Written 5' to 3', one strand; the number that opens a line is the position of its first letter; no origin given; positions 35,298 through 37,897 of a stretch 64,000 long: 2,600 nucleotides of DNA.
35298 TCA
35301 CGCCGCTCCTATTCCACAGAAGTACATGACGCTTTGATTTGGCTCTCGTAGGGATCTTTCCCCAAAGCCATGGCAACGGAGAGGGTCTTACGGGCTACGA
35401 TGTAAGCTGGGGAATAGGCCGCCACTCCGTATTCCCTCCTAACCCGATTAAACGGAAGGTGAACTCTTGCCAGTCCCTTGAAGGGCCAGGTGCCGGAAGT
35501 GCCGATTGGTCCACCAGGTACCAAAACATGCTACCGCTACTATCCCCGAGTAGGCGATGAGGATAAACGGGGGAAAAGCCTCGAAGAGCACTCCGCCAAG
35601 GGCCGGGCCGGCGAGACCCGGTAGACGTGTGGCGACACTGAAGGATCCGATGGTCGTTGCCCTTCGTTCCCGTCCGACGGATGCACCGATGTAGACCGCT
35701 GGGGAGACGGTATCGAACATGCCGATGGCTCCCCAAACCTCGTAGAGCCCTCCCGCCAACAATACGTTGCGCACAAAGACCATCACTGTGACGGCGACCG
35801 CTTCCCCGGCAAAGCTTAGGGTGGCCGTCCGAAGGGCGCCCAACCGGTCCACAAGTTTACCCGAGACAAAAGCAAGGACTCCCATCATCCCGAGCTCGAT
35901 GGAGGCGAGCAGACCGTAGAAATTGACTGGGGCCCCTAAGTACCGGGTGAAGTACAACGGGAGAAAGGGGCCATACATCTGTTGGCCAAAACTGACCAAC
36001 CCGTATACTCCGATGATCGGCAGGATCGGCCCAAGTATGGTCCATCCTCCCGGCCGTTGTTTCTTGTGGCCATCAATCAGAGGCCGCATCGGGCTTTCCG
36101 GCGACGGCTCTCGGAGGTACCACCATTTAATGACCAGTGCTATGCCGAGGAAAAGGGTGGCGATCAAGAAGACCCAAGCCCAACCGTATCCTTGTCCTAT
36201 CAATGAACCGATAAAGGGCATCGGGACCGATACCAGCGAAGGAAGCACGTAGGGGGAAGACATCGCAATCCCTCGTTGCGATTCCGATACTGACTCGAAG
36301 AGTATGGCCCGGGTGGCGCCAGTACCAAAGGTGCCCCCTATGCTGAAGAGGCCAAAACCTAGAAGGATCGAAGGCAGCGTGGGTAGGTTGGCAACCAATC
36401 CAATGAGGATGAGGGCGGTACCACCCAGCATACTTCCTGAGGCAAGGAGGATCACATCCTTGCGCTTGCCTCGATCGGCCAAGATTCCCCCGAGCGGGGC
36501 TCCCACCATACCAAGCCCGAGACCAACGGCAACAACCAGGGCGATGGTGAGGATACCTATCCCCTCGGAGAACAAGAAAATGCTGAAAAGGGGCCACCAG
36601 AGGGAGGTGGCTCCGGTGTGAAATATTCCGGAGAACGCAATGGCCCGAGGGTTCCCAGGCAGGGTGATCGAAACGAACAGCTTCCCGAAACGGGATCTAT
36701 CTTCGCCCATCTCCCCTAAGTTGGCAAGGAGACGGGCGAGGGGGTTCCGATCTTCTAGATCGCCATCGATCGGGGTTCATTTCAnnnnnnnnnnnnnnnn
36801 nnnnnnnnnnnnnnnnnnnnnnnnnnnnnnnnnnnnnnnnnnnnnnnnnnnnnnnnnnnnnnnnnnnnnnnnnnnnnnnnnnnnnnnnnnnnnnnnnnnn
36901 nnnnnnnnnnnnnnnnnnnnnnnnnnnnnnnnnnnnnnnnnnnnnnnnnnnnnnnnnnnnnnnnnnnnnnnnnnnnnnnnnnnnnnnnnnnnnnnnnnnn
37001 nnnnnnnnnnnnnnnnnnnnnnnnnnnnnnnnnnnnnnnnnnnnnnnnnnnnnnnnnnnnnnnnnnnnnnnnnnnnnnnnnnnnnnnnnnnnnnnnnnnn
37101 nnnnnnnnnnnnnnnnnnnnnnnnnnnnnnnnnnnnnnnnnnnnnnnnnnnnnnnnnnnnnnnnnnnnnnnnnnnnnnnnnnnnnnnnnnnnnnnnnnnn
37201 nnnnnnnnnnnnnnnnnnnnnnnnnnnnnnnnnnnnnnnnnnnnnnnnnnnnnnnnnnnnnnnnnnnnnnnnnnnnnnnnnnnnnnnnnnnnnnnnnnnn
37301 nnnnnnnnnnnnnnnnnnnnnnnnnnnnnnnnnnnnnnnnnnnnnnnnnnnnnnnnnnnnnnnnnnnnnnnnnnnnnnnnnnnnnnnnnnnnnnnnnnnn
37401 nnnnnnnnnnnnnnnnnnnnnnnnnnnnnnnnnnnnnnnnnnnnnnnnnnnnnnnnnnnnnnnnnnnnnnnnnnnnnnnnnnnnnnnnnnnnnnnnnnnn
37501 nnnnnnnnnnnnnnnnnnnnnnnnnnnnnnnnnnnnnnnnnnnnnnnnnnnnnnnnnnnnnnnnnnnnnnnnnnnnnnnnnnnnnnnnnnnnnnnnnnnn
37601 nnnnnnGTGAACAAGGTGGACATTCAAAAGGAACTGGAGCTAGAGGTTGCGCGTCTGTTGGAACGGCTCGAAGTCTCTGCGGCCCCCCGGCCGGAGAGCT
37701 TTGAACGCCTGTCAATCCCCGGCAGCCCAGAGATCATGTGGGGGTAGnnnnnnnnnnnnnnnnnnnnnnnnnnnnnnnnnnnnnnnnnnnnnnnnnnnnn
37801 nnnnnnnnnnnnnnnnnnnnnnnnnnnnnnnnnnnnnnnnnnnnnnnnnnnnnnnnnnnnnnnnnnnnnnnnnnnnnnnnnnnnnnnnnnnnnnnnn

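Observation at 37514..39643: Undescribed RiPP-like cassette: TATA - SD - 43-aa acidic ORF (...PEIMWG) - hairpin - radical SAM/SPASM maturase - HTH_10 regulator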

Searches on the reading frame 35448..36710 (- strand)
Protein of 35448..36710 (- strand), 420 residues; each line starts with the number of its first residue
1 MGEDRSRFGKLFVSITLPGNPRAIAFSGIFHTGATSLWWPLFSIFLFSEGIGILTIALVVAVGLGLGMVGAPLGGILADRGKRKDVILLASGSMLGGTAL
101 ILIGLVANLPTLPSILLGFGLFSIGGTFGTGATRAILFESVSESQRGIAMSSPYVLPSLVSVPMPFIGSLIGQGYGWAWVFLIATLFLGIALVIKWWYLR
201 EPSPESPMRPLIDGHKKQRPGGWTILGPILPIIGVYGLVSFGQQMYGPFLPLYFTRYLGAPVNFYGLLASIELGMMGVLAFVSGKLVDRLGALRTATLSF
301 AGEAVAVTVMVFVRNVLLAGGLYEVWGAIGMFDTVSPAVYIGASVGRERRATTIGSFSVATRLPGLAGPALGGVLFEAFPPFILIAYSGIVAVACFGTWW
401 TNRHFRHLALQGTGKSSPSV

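Call 3: search_protein_families(library=pfam, proteins=[window:35448-36710:-], max_evalue=0.01)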
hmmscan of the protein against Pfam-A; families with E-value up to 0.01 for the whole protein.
window:35448-36710:- (420 aa): 1 family
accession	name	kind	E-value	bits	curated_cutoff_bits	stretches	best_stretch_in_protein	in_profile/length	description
PF07690.21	MFS_1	-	7e-32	111.1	33.4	2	24-208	1-181/347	Major Facilitator Superfamily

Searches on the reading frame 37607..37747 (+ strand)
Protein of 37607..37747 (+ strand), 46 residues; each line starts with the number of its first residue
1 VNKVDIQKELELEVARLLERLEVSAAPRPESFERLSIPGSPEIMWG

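Call 3: search_protein_families(library=pfam, proteins=[window:37607-37747:+], max_evalue=0.01)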
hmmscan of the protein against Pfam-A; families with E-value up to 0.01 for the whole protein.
window:37607-37747:+ (46 aa): 0 families

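Call 4: search_protein_families(library=ncbifam, proteins=[window:37607-37747:+], max_evalue=0.01)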
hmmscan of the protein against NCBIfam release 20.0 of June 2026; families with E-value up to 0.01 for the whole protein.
window:37607-37747:+ (46 aa): 0 families

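Call 35: find_homologous_proteins(query=A3, max_evalue=10)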
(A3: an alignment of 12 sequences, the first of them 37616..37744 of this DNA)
Query A3 (12 sequences) (43 aa, profile of the alignment): 11 proteins with E <= 10 among 1580 candidates.
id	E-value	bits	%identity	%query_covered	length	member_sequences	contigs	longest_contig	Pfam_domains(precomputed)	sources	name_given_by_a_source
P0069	1.5e-17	81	50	79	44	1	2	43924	-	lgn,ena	-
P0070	6.5e-17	79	-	-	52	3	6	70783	-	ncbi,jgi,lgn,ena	jgi:hypothetical protein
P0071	4.8e-16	76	54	81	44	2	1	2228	-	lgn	-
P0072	6.3e-16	76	-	-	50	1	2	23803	-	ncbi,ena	-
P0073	1.2e-15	75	40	98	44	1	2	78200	-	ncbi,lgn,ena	-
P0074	3.3e-15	73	-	-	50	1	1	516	-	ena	-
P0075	3.4e-15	73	55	98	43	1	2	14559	-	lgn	-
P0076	3.5e-15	73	65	100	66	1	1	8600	-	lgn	-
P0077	3.8e-15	73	100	100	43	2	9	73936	-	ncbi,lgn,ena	-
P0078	1.1e-13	68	-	-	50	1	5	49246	-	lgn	-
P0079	9.3e-13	65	71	98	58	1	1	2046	-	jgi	jgi:hypothetical protein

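Call 59: search_protein_families(library=ncbifam, alignment_id=A3, max_evalue=10)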
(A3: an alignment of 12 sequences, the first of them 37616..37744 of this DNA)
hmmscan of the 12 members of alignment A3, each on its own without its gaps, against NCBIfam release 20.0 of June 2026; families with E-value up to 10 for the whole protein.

A. member 1, window:37616-37744:+ (43 aa): 0 families

B. families by the number of members that match (of 12 scanned): 1 family
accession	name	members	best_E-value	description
NF042934.1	cis_reg_atten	1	0.16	putative leader peptide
